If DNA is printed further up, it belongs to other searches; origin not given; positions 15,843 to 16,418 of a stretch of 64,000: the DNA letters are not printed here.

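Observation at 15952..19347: MmeI-family type IIL RM enzyme preceded by an ArsR-type mini-regulator bracketed by identical 26-nt near-palindromic repeats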

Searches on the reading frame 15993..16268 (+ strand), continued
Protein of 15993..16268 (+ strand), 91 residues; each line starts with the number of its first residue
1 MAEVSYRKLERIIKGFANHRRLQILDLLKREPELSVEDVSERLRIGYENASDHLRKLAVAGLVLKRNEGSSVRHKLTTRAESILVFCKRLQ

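Call 71: search_protein_families(library=pfam, proteins=[L065:5280-8504:+, L071:2971-5142:-, L079:5148-6737:+, L080:4444-6297:+, L100:1869-3533:+, L108:4339-6495:+, L130:3542-5020:+, L133:6239-7609:+, L138:5280-6617:+, L075:2799-4226:-], max_evalue=0.00001)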
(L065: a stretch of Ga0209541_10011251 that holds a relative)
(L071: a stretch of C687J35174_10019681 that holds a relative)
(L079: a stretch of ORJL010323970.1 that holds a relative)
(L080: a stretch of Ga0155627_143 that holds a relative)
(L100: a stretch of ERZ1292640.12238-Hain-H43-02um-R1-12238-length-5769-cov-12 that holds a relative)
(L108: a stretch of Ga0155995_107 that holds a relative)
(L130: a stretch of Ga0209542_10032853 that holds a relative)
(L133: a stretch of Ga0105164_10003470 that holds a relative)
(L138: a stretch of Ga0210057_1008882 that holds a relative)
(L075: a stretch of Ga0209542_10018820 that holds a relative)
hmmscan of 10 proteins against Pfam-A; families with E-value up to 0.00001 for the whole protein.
L065:5280-8504:+ (1075 aa): 3 families
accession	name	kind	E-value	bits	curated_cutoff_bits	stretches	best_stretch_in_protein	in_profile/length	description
PF18135.7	Type_ISP_C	-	7.2e-76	255.9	25.9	1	732-1068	1-341/342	Type ISP C-terminal specificity domain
PF02384.22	N6_Mtase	-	3.8e-10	40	20.4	1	343-544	4-138/311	N-6 DNA Methylase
PF07669.17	Eco57I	-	1.1e-06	29.3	25.3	1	455-630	3-165/171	Eco57I restriction-modification methylase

L071:2971-5142:- (724 aa): 2 families
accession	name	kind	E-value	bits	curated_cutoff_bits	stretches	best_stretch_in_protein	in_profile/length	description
PF02384.22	N6_Mtase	-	6.7e-25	88.5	20.4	1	383-665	8-253/311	N-6 DNA Methylase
PF07669.17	Eco57I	-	1.4e-16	61.5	25.3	1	451-623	1-171/171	Eco57I restriction-modification methylase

L079:5148-6737:+ (530 aa): 2 families
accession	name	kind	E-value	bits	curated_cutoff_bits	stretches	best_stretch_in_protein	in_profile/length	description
PF13589.12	HATPase_c_3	-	1.3e-24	87.2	25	1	53-188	2-137/137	Histidine kinase-, DNA gyrase B-, and HSP90-like ATPase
PF02518.31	HATPase_c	-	7.4e-08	33.3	26.4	1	56-145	8-100/111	Histidine kinase-, DNA gyrase B-, and HSP90-like ATPase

L080:4444-6297:+ (618 aa): 2 families
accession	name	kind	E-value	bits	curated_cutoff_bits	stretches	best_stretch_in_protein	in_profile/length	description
PF02384.22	N6_Mtase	-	7.9e-104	347.8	20.4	1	261-578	2-309/311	N-6 DNA Methylase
PF12161.14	HsdM_N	-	2e-26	93.6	24.5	1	106-249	2-135/135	HsdM N-terminal domain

L100:1869-3533:+ (555 aa): 6 families
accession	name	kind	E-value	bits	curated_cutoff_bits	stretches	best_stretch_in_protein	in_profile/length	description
PF05970.20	PIF1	-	8e-37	127.4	25.9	1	10-196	19-220/223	PIF1-like helicase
PF14493.12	HTH_40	-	8.8e-15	55.2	27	1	464-552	3-89/89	Helix-turn-helix domain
PF13604.12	AAA_30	-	1.4e-14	54.8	27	1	3-204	6-183/191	AAA domain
PF13245.12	AAA_19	-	8.2e-14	52.4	25.1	1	5-146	3-133/134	AAA domain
PF13401.12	AAA_22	-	4.2e-07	30.8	27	1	13-137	5-122/130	AAA domain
PF21530.3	Pif1_2B_dom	-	5.2e-06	26.5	23.9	0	254-295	3-44/47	DNA helicase Pif1, 2B domain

L108:4339-6495:+ (719 aa): 2 families
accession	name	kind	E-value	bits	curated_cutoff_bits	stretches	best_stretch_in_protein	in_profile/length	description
PF18915.5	DUF5667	-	5e-17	62.6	27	1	272-377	1-99/99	Domain of unknown function (DUF5667)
PF04773.18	FecR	-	9.2e-10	39.3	24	1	92-188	2-96/97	FecR protein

L130:3542-5020:+ (493 aa): 0 families

L133:6239-7609:+ (457 aa): 2 families
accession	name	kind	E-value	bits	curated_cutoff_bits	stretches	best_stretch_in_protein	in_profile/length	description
PF00206.25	Lyase_1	-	4.3e-46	158.2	27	1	14-314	1-305/312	Lyase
PF08328.16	ASL_C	-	3.5e-44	150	35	1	333-446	1-114/115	Adenylosuccinate lyase C-terminal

L138:5280-6617:+ (446 aa): 2 families
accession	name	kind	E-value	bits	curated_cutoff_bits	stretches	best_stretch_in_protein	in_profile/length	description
PF08459.17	UvrC_RNaseH_dom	-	4.5e-30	105.1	22.3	1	285-431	10-159/159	UvrC RNAse H endonuclease domain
PF02151.25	UVR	-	1e-06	28.7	21.5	0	234-266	2-34/36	UvrB/uvrC motif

L075:2799-4226:- (476 aa): 1 family
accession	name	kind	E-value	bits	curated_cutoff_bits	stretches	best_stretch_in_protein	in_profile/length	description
PF00145.23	DNA_methylase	-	2.5e-54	185.3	22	1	19-438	2-324/324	C-5 cytosine-specific DNA methylase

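Call 74: search_protein_families(library=padloc, alignment_id=A4, max_evalue=1e-8)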
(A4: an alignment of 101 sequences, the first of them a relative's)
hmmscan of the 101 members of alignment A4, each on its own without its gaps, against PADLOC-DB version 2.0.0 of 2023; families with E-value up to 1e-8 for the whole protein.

A. member 1, L058:3256-3855:- (200 aa): 0 families

B. families by the number of members that match (of 101 scanned): 40 families (the first 25 are shown)
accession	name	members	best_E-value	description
PDLC05014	PDC-S41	1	8.4e-287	-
PDLC02861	DpdF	1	2.7e-191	DpdF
PDLC02864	DpdF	1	5.2e-183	DpdF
PDLC02870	DpdF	1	1.8e-137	DpdF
PDLC03393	REase_II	1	4e-116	Type II nicking endonuclease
PDLC03928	PsyrT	1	4.3e-109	-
PDLC02865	DpdF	1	8e-106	DpdF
PDLC04135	mad3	1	2.2e-93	mads_3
PDLC02859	DpdF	1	6.9e-65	DpdF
PDLC03509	REase_II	1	3.2e-59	Type II restriction enzyme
PDLC02863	DpdF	1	2.8e-56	DpdF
PDLC01089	C3a193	1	1.1e-49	poss. alt. Cas3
PDLC02868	DpdF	1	1.9e-48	DpdF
PDLC02855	DpdF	1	1.8e-44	DpdF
PDLC02872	DpdF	1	2.7e-39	DpdF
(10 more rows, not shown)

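Call 77: find_encoding_contigs(protein=P0124, flank=9000, max_places=2)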
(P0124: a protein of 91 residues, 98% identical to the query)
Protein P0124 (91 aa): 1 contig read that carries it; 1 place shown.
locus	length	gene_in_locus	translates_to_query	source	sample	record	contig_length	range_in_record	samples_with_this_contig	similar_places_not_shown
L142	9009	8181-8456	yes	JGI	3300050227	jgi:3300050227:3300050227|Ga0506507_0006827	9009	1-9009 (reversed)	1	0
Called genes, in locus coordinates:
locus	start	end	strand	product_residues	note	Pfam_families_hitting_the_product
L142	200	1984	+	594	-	PF00009:GTP_EFTU, PF01926:MMR_HSR1 (weak), PF22042:EF-G_D2, PF03144:GTP_EFTU_D2, PF00679:EFG_C, PF21018:BipA_C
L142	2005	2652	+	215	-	PF00156:Pribosyltran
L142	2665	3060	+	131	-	PF01641:SelR, PF24046:At4g08330 (faint)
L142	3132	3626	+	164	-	-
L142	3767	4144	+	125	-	-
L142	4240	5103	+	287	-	PF09864:MliC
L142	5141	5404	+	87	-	PF08922:DUF1905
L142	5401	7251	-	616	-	-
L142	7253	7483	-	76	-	-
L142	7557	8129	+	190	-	PF13328:HD_4, PF01966:HD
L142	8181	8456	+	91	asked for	PF01022:HTH_5 (weak), PF12840:HTH_20 (weak)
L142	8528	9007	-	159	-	?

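Call 86: predict_structure(alignment_id=A2)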
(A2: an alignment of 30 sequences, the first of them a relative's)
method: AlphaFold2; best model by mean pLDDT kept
length: 91 residues; sequences in the alignment: 30
mean_pLDDT: 82.1   pTM: 0.71
mean pLDDT of the five models: 82.1, 80.4, 78.8, 51.7, 51.2
residues with pLDDT >= 90: 44; 70-90: 27; 50-70: 17; < 50: 3
segments of 3 or more residues with pLDDT < 50: 1-3
pLDDT, mean of each block of 10 residues (from residue 1): 54 65 92 94 93 91 85 90 77 56
secondary structure, 60 per line:
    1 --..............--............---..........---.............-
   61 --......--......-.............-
elements in order: H3-16 H19-30 H36-43 H47-59 E63-68 E71-76 H78-90

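Call 88: fold_search(model_id=the predicted structure, library=pdb)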
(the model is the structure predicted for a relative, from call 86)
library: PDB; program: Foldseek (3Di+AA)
matches with E <= 10: 1608; with E <= 0.001: 87
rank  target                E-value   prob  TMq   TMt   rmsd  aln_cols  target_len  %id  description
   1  4ooi_C                3.2e-05  1.00  0.74  0.72   3.4        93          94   34  Reduced HlyU from Vibrio cholerae N16961 (released 2014-12-31)
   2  4k2e_A                4.1e-05  1.00  0.77  0.74   2.7        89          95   37  HlyU from Vibrio cholerae N16961 (released 2014-04-30)
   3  6o8k                  4.4e-05  1.00  0.81  0.80   2.5        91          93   26  Crystal Structure of apo and reduced Sulfide-responsive transcriptional repressor (SqrR) from Rhodobacter capsulatus. (released 2020-04-01)
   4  3f72_B                4.7e-05  1.00  0.78  0.67   2.9        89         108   29  Crystal Structure of the Staphylococcus aureus pI258 CadC Metal Binding Site 2 Mutant (released 2009-04-07)
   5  4k2e_B                6.1e-05  1.00  0.77  0.76   3.0        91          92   37  HlyU from Vibrio cholerae N16961 (released 2014-04-30)
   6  4rs8_A                8.5e-05  1.00  0.74  0.80   0.8        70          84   23  Apo structure of novel pNOB8 plasmid centromere binding protein (released 2015-09-16)
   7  1u2w_B                9.7e-05  1.00  0.79  0.68   2.9        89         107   29  Crystal Structure of the Staphylococcus aureus pI258 CadC (released 2005-07-12)
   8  2qww_F                1.0e-04  1.00  0.65  0.44   8.2       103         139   22  Crystal structure of multiple antibiotic-resistance repressor (MarR) (YP_013417.1) from Listeria monocytogenes 4b F236 (released 2007-08-21)
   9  4ooi_B                1.1e-04  1.00  0.78  0.74   2.7        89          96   37  Reduced HlyU from Vibrio cholerae N16961 (released 2014-12-31)
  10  2qww_B                1.3e-04  1.00  0.65  0.42   8.1       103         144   22  Crystal structure of multiple antibiotic-resistance repressor (MarR) (YP_013417.1) from Listeria monocytogenes 4b F236 (released 2007-08-21)
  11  5k5q_C                1.4e-04  1.00  0.68  0.68   1.8        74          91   26  Structure of AspA-DNA complex: novel centromere bindng protein-centromere complex (released 2016-06-01)
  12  2qww_C                1.4e-04  1.00  0.64  0.43   8.3       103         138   22  Crystal structure of multiple antibiotic-resistance repressor (MarR) (YP_013417.1) from Listeria monocytogenes 4b F236 (released 2007-08-21)
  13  3cuo_A                1.4e-04  1.00  0.77  0.73   2.5        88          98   17  Crystal structure of the predicted DNA-binding transcriptional regulator from E. coli (released 2008-06-17)
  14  1u2w_C                1.9e-04  1.00  0.78  0.73   1.8        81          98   31  Crystal Structure of the Staphylococcus aureus pI258 CadC (released 2005-07-12)
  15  6cdb_A                1.9e-04  1.00  0.79  0.75   2.8        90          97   23  Crystal Structure of V66L CzrA in the Zn(II)bound state (released 2018-07-11)
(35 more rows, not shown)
